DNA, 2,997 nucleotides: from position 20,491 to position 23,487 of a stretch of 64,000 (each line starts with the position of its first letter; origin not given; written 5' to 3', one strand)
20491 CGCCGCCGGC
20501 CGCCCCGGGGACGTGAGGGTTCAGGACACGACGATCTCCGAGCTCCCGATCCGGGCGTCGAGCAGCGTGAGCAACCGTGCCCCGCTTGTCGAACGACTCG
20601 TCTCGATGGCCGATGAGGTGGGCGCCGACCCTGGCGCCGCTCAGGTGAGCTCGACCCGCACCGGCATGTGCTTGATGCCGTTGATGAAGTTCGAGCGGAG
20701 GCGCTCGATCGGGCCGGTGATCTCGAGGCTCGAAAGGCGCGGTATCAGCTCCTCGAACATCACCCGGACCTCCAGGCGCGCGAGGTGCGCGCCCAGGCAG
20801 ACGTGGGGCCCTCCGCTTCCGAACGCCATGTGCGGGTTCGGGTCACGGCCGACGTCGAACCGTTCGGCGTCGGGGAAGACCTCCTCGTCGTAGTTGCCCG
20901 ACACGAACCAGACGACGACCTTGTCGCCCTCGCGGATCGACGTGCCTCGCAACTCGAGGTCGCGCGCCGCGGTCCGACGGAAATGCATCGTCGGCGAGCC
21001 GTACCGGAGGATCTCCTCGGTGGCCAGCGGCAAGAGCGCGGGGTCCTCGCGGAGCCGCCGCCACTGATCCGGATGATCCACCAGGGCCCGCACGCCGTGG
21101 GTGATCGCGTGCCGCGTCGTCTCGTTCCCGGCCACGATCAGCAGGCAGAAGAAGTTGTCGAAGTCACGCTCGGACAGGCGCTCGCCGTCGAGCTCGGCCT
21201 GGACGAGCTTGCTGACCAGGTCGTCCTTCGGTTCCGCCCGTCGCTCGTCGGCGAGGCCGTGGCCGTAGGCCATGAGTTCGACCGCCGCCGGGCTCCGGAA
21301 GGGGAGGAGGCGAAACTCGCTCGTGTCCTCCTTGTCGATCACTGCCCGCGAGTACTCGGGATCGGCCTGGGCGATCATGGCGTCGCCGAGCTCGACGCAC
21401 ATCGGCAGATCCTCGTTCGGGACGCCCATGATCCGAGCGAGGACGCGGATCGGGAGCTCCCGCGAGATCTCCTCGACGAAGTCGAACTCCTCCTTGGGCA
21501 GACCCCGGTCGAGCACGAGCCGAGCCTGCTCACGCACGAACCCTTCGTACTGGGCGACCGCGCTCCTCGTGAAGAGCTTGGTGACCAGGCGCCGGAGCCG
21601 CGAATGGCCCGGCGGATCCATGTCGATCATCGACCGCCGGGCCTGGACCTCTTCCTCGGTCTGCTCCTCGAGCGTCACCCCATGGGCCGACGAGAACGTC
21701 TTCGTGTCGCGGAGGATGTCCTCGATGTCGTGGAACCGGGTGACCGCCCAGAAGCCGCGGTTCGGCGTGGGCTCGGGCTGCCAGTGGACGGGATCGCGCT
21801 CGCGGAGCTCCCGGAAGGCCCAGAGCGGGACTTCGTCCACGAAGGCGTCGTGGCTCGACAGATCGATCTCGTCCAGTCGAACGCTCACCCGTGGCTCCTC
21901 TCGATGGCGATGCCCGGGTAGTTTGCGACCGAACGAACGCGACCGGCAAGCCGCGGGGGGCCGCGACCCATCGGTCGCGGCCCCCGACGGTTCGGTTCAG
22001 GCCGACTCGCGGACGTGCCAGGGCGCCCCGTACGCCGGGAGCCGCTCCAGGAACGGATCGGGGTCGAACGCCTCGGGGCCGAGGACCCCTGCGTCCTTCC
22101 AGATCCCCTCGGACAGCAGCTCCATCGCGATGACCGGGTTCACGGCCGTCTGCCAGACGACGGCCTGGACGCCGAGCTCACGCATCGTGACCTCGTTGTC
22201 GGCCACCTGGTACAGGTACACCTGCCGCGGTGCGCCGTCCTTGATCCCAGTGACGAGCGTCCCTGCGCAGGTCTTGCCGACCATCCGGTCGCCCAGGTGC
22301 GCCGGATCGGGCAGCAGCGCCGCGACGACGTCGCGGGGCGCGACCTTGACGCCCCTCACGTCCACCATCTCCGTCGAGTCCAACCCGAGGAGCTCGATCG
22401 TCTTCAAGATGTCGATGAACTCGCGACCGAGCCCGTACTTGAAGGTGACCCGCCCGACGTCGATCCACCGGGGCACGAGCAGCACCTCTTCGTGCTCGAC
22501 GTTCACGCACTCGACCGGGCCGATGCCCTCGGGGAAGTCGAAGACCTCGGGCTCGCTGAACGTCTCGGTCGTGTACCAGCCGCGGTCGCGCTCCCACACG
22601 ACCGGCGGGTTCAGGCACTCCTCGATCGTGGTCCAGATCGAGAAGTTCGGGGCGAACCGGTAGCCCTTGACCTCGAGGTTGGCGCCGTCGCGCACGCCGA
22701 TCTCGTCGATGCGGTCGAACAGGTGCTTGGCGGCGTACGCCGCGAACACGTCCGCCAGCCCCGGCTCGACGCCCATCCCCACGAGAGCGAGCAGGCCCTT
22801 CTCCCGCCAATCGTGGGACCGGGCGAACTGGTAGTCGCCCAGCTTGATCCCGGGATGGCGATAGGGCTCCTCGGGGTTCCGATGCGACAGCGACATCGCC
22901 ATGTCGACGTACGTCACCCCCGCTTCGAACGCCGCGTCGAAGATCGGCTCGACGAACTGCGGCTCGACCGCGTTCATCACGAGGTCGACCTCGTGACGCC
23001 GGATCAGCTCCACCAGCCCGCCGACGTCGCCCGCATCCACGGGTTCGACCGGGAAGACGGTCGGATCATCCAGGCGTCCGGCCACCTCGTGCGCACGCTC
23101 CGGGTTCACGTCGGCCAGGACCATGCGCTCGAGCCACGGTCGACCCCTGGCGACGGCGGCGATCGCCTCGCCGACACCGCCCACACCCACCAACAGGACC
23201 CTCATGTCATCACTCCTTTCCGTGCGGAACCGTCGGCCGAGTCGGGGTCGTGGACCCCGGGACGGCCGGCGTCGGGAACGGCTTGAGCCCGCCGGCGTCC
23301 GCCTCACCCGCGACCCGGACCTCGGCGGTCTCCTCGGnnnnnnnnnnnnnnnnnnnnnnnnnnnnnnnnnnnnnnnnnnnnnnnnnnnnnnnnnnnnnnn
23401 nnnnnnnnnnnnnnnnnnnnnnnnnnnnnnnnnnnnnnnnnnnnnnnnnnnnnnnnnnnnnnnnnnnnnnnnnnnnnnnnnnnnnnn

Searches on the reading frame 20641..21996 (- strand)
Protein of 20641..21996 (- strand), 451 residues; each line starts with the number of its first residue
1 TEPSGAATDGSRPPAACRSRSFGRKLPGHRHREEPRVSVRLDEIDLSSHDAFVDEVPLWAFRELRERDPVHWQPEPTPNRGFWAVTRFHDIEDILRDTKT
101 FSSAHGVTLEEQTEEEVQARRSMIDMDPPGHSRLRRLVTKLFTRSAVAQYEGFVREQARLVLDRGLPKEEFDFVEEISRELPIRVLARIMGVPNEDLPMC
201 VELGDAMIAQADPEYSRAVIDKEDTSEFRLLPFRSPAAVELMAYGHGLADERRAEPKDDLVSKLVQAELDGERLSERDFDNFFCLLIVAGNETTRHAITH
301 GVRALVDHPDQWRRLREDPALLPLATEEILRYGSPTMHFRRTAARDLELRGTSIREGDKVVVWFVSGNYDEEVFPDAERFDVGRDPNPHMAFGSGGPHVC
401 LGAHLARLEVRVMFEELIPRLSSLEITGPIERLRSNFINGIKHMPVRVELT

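Call 37: search_protein_families(library=pfam, proteins=[window:20641-21996:-], max_evalue=0.00001)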
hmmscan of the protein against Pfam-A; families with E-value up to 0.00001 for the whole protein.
window:20641-21996:- (451 aa): 1 family
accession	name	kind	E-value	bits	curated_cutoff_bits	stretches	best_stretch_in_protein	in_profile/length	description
PF00067.27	p450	-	9.6e-26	91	22.8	1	255-421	236-432/462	Cytochrome P450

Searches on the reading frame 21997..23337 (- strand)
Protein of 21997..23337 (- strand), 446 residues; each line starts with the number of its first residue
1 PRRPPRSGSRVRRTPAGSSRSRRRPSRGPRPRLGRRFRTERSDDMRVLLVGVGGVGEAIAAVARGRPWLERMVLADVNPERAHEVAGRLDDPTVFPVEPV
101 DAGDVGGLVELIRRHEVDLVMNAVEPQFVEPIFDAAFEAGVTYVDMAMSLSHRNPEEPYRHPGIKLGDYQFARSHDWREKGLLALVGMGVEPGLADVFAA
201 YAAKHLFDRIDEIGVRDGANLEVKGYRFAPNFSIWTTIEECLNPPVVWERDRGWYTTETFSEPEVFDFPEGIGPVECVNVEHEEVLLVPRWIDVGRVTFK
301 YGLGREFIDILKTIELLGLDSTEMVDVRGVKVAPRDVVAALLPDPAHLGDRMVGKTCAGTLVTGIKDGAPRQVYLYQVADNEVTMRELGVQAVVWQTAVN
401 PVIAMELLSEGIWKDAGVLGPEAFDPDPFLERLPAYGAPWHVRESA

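Call 37: search_protein_families(library=pfam, proteins=[window:21997-23337:-], max_evalue=0.00001)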
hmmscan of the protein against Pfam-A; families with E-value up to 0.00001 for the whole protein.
window:21997-23337:- (446 aa): 2 families
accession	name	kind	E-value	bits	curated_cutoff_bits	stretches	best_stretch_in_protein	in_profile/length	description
PF16653.10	Sacchrp_dh_C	-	9.6e-25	88.6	31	1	189-437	1-264/265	Saccharopine dehydrogenase C-terminal domain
PF03435.24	Sacchrp_dh_NADP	-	7.9e-13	49.3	25.1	1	47-184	1-128/129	Saccharopine dehydrogenase NADP binding domain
